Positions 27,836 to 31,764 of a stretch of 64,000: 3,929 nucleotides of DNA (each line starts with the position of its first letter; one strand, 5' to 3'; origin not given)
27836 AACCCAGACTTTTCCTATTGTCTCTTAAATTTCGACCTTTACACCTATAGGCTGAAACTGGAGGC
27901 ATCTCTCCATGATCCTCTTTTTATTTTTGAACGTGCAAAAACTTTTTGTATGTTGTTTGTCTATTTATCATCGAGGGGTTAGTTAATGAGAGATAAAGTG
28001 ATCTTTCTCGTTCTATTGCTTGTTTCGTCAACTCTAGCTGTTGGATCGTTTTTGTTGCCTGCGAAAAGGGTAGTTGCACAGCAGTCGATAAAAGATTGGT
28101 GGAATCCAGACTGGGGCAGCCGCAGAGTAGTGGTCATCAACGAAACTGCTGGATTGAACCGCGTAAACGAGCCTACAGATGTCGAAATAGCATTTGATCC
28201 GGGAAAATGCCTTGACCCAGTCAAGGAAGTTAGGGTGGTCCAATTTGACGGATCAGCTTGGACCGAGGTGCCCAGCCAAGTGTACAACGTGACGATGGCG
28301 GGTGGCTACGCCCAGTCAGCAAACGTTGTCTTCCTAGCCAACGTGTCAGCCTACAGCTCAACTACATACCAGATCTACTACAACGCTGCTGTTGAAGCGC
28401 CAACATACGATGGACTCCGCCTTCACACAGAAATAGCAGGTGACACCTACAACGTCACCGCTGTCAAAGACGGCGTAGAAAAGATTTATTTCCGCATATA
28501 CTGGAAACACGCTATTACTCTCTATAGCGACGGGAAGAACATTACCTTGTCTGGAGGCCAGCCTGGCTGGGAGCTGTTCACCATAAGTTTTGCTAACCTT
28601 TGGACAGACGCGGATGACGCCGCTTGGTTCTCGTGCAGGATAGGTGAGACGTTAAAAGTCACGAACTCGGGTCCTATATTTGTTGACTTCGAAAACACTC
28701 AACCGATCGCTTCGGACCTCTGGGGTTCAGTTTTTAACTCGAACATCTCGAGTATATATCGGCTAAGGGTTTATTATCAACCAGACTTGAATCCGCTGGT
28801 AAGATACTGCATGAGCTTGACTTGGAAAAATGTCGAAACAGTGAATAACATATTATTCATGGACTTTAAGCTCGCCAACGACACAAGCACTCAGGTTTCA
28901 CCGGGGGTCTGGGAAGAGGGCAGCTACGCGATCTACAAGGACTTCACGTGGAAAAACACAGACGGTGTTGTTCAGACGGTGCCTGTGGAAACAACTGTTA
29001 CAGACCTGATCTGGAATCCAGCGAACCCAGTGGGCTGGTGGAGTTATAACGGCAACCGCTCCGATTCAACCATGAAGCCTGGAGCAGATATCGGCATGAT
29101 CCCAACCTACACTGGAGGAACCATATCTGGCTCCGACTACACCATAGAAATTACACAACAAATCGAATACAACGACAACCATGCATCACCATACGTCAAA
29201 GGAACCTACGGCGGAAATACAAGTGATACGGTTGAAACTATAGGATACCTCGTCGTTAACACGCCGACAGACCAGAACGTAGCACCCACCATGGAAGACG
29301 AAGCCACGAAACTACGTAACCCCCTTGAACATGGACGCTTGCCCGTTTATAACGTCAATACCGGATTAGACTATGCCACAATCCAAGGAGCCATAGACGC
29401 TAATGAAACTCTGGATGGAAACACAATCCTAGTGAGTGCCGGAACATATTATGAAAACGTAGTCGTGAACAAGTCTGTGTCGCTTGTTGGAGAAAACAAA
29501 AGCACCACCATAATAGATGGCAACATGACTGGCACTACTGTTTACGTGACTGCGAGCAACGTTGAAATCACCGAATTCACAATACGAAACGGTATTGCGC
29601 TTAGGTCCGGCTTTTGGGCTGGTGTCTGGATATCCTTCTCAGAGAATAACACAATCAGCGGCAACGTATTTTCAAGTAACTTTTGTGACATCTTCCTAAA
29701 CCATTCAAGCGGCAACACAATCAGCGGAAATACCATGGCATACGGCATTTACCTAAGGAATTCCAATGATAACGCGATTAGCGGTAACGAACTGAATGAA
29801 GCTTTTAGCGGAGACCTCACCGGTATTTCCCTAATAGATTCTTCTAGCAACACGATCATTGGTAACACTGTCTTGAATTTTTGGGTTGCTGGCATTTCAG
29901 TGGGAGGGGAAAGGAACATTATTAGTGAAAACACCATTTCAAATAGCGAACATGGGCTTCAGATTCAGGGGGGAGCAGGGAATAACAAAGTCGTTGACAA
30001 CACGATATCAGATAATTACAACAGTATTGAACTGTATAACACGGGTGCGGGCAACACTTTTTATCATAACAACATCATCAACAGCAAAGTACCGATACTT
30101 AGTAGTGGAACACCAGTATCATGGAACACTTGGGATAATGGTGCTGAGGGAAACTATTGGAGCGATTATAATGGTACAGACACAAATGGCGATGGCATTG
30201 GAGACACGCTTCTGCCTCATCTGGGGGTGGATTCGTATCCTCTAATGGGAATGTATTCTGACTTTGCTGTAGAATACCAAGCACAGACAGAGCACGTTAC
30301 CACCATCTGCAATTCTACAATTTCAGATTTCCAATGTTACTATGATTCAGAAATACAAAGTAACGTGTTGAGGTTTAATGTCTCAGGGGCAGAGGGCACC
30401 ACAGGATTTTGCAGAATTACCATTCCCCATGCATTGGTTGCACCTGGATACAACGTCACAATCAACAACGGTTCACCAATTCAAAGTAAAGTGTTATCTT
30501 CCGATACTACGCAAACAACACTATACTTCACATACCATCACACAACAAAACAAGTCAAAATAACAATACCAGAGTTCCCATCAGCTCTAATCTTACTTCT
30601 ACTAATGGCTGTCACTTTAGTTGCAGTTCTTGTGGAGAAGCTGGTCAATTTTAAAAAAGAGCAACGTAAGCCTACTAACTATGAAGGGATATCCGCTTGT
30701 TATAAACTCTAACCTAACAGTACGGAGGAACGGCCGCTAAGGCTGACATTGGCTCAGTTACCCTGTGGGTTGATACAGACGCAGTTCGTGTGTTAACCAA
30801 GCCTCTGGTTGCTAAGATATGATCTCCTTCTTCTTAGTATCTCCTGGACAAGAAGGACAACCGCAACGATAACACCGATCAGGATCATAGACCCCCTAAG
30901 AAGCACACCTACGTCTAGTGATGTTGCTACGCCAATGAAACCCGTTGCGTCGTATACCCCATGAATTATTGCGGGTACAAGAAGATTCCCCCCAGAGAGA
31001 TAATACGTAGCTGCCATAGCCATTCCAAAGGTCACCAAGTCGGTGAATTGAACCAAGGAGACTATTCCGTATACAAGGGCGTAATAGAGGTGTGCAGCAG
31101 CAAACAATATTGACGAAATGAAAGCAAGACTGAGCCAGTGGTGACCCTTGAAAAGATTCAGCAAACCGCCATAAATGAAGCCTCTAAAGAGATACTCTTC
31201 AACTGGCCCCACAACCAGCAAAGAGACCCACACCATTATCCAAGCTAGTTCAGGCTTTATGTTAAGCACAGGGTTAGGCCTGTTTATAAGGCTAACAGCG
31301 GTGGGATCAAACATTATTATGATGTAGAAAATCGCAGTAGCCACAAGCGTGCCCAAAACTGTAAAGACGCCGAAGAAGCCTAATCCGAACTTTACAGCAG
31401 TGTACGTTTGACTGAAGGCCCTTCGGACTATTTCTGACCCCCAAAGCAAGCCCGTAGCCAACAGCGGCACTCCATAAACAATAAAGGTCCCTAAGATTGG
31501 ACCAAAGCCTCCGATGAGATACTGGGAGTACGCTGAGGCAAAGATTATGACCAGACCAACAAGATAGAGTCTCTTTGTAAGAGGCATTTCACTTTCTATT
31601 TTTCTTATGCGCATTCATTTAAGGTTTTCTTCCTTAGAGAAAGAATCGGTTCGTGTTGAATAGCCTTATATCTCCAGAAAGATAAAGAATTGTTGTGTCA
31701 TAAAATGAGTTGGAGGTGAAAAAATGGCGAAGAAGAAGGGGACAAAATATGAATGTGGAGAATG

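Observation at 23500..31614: Possible self-contained surface-protein sorting locus: a minimal archaeosortase-like protein and a CPBP protease bracket two giant anchored cargo proteins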

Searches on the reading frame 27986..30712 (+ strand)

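Call 3: search_protein_families(library=ncbifam, proteins=[window:27986-30712:+], max_evalue=1)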
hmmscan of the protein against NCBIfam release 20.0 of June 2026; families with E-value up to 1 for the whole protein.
window:27986-30712:+ (908 aa): 4 families
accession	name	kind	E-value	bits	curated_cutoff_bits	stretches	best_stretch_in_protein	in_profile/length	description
TIGR04247.1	NosD_copper_fam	subfamily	2.2e-33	115.4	300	2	547-741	130-324/377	nitrous oxide reductase family maturation protein NosD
TIGR03804.1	para_beta_helix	repeat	1e-19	69.9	19.45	4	546-584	1-39/44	parallel beta-helix repeat protein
NF011874.0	PRK15347.1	equivalog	0.38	8.7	852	1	834-886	269-321/921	two component system sensor kinase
NF038177.1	epimerase_AlgG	equivalog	0.95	8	700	1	569-652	335-410/519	mannuronan 5-epimerase AlgG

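Call 4: search_protein_families(library=pfam, proteins=[window:27986-30712:+], max_evalue=1)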
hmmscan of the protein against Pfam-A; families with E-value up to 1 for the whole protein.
window:27986-30712:+ (908 aa): 3 families
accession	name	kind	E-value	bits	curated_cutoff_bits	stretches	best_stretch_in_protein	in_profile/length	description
PF05048.19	NosD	-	5.1e-32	111.5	23.6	2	569-730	41-212/212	Periplasmic copper-binding protein (NosD)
PF13229.12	Beta_helix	-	1.4e-13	51.2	25.9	2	575-704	9-142/158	Right handed beta helix region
PF18564.7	Glyco_hydro_5_C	-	0.15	13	22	0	789-861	19-87/87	Glycoside hydrolase family 5 C-terminal domain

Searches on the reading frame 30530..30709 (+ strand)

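Call 39: search_protein_families(library=ncbifam, proteins=[window:30530-30709:+], max_evalue=10)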
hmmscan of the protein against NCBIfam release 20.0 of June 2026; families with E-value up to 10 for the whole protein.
seq(60 aa): 1 family
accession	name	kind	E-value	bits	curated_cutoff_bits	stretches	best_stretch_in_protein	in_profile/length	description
TIGR03024.1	arch_PEF_CTERM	domain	0.44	10.8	23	1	13-28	1-17/25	PEF-CTERM sorting domain-containing protein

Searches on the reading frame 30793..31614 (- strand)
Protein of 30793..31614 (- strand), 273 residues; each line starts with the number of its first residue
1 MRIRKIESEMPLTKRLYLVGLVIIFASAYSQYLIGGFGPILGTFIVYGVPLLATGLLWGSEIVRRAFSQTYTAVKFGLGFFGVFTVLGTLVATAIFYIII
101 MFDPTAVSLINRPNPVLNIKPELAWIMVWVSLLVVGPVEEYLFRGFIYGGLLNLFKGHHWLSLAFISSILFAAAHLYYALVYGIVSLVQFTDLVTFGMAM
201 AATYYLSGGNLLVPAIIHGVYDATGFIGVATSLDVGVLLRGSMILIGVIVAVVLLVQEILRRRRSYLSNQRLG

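Call 3: search_protein_families(library=ncbifam, proteins=[window:30793-31614:-], max_evalue=1)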
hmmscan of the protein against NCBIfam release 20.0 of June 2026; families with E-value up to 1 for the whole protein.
window:30793-31614:- (273 aa): 5 families
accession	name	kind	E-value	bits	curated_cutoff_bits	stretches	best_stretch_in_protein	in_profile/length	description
NF046050.1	CPBP_fam_MroQ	equivalog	5.7e-08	32.5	270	1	82-218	88-213/243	intramembrane glutamic endopeptidase MroQ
NF041647.1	ABC_perm_CPBP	equivalog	1.1e-06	27.8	435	1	19-223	433-628/636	ABC transporter permease subunit/CPBP intramembrane protease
NF040674.1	CPBP_fam_MrtP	equivalog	4.4e-05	23.1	250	1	114-177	233-305/354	myxosortase MrtP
NF033192.3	CPBP_JDVT_MrtJ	equivalog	0.00022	21.8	75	1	129-223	1-93/98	JDVT-CTERM system glutamic-type intramembrane protease MrtJ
NF040914.1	Mrt_core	domain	0.00077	19.5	100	1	127-203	3-84/108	myxosortase family intramembrane protease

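Call 4: search_protein_families(library=pfam, proteins=[window:30793-31614:-], max_evalue=1)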
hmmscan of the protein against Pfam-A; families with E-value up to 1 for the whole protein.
window:30793-31614:- (273 aa): 1 family
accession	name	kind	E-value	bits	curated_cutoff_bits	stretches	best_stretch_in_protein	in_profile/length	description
PF02517.21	Rce1-like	-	4e-15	56.3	22.4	1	123-223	3-92/93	Type II CAAX prenyl endopeptidase Rce1-like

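Call 50: find_homologous_proteins(query=window:30793-31614:-, max_evalue=1e-10)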
Query window:30793-31614:- (273 aa): 413 proteins with E <= 1e-10 among 8000 candidates; the best 120 are listed.
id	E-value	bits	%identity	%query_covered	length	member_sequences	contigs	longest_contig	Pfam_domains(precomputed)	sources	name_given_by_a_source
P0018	5.7e-167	572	100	100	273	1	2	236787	PF02517.22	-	-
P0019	3.2e-141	487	62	88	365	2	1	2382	PF02517.22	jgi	-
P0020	1.2e-132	459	83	95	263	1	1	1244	PF02517.22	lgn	-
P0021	7.3e-130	450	79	96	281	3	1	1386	PF02517.22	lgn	-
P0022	2.8e-127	442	81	95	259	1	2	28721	PF02517.22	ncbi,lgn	-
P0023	8.9e-125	434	78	93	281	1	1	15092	PF02517.22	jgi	jgi:membrane protease YdiL (CAAX protease family)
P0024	2.6e-118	412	72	96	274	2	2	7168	PF02517.22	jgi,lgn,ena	-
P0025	3.6e-117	409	73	97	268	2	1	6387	PF02517.22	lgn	-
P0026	2.0e-116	406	72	95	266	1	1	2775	PF02517.22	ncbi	-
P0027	2.0e-115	403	69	98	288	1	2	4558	PF02517.22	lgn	-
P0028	2.6e-115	403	72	94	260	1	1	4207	PF02517.22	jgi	jgi:hypothetical protein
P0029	2.9e-115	402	72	93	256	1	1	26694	PF02517.22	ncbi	-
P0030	7.5e-115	401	71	92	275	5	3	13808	PF02517.22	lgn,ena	-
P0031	1.4e-114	400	82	83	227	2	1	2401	PF02517.22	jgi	jgi:membrane protease YdiL (CAAX protease family)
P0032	4.7e-114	398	73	93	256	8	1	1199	PF02517.22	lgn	-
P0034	1.9e-113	396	73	95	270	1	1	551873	PF02517.22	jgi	-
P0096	9.1e-100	352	64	94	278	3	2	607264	PF02517.22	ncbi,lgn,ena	-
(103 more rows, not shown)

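Call 51: find_encoding_contigs(protein=P0022, flank=6000, max_places=2)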
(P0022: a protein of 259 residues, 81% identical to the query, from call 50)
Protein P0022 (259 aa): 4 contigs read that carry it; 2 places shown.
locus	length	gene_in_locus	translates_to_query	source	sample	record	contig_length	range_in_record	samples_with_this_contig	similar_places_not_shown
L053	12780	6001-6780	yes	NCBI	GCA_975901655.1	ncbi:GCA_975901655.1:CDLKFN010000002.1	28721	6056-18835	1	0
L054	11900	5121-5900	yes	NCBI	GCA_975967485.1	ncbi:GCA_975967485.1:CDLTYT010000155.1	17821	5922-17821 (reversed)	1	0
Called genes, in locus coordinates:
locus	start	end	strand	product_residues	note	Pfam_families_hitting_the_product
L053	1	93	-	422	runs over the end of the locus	PF08323:Glyco_transf_5, PF13439:Glyco_transf_4, PF13579:Glyco_trans_4_4, PF20706:GT4-conflict, PF00534:Glycos_transf_1, PF13692:Glyco_trans_1_4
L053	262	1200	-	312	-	PF00582:Usp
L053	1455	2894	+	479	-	PF02878:PGM_PMM_I, PF02879:PGM_PMM_II, PF02880:PGM_PMM_III, PF00408:PGM_PMM_IV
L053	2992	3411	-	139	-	PF00582:Usp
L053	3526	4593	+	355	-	PF13398:Peptidase_M50B (weak), PF02163:Peptidase_M50, PF00571:CBS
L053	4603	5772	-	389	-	PF01828:Peptidase_A4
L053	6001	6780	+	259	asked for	PF02517:Rce1-like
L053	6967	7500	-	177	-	PF00719:Pyrophosphatase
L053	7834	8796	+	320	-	PF00365:PFK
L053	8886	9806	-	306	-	PF01116:F_bP_aldolase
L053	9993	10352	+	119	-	-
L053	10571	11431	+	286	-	PF01978:TrmB, PF11495:TrmB_EBD_N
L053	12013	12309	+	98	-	-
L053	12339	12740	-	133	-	-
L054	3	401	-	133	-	?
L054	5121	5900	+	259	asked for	PF02517:Rce1-like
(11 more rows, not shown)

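Call 52: find_encoding_contigs(protein=P0034, flank=6000, max_places=2)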
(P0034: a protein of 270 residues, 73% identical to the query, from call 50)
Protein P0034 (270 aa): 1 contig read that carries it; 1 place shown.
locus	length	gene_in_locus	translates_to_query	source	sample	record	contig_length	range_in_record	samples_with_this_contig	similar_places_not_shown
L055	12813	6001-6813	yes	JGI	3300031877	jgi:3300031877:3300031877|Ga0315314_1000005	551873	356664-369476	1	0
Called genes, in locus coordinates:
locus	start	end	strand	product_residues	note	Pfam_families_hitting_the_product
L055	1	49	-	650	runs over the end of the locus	PF04851:ResIII (faint), PF06733:DEAD_2, PF06777:HBB, PF13307:Helicase_C_2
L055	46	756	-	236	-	PF00730:HhH-GPD, PF00633:HHH (weak)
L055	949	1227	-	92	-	-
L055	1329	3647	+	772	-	PF01078:Mg_chelatase (faint), PF07728:AAA_5 (faint), PF17863:AAA_lid_2, PF26791:AAPxQ, PF00092:VWA (weak), PF13519:VWA_2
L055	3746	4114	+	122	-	PF16093:PAC4 (weak)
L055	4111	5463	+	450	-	PF20695:UbiD_N, PF01977:UbiD, PF20696:UbiD_C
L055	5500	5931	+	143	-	PF02566:OsmC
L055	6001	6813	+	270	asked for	PF02517:Rce1-like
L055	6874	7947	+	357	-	PF13398:Peptidase_M50B (weak), PF02163:Peptidase_M50, PF00571:CBS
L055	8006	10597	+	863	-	PF00690:Cation_ATPase_N, PF00122:E1-E2_ATPase, PF00702:Hydrolase, PF13246:Cation_ATPase, PF00689:Cation_ATPase_C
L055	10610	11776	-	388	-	PF04412:AcnX, PF28403:AcnX_2nd, PF28406:AcnX_3rd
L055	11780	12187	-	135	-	PF01989:AcnX_swivel_put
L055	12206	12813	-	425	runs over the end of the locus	PF01966:HD, PF19276:HD_assoc_2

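Call 53: find_encoding_contigs(protein=P0096, flank=6000, max_places=2)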
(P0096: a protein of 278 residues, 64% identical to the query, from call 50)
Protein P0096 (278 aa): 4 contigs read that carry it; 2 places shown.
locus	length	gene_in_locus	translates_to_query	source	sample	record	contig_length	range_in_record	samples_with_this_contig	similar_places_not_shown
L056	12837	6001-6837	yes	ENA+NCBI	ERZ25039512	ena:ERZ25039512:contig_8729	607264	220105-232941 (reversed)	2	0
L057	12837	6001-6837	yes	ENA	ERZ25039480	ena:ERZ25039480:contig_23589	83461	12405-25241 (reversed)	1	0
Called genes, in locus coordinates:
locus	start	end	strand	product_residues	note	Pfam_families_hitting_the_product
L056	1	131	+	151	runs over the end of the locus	-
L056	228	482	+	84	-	-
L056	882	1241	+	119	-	PF01957:NfeD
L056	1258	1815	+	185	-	PF03843:Slp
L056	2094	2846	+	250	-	PF01694:Rhomboid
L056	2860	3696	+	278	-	PF01972:SDH_protease, PF00574:CLP_protease (faint), PF25145:NfeD1b_N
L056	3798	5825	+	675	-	PF00089:Trypsin, PF13365:Trypsin_2, PF00595:PDZ, PF13180:PDZ_2, PF17820:PDZ_6 (weak), PF13180:PDZ_2 (weak), PF17820:PDZ_6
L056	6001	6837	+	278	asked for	PF02517:Rce1-like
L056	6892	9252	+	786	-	PF00690:Cation_ATPase_N, PF00122:E1-E2_ATPase, PF00702:Hydrolase, PF08282:Hydrolase_3 (weak)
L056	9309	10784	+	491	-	PF00672:HAMP, PF00512:HisKA, PF02518:HATPase_c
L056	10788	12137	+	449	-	PF00072:Response_reg, PF00158:Sigma54_activat, PF13191:AAA_16 (weak), PF14532:Sigma54_activ_2, PF07728:AAA_5 (weak), PF25601:AAA_lid_14, PF02954:HTH_8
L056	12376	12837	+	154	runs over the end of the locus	-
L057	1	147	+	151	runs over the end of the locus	-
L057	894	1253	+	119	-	PF01957:NfeD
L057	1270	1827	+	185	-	PF03843:Slp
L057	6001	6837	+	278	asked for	PF02517:Rce1-like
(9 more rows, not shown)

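Call 69: find_encoding_contigs(protein=P0023, flank=6000, max_places=1)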
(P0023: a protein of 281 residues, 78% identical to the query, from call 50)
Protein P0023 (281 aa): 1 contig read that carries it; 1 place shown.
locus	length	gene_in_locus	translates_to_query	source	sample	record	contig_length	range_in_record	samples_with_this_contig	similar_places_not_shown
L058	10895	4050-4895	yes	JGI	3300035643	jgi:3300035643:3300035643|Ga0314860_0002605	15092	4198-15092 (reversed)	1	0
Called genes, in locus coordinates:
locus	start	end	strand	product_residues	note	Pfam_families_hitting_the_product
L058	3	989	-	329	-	?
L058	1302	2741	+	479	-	PF02878:PGM_PMM_I, PF02879:PGM_PMM_II, PF02880:PGM_PMM_III, PF00408:PGM_PMM_IV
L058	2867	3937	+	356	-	PF13398:Peptidase_M50B (weak), PF02163:Peptidase_M50, PF00571:CBS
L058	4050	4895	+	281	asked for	PF02517:Rce1-like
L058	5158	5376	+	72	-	-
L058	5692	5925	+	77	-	-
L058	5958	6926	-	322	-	PF14520:HHH_5, PF00154:RecA_N, PF06745:ATPase (faint), PF08423:Rad51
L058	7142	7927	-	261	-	PF03706:LPG_synthase_TM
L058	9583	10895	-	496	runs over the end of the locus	PF05048:NosD, PF13229:Beta_helix (weak), PF00404:Dockerin_1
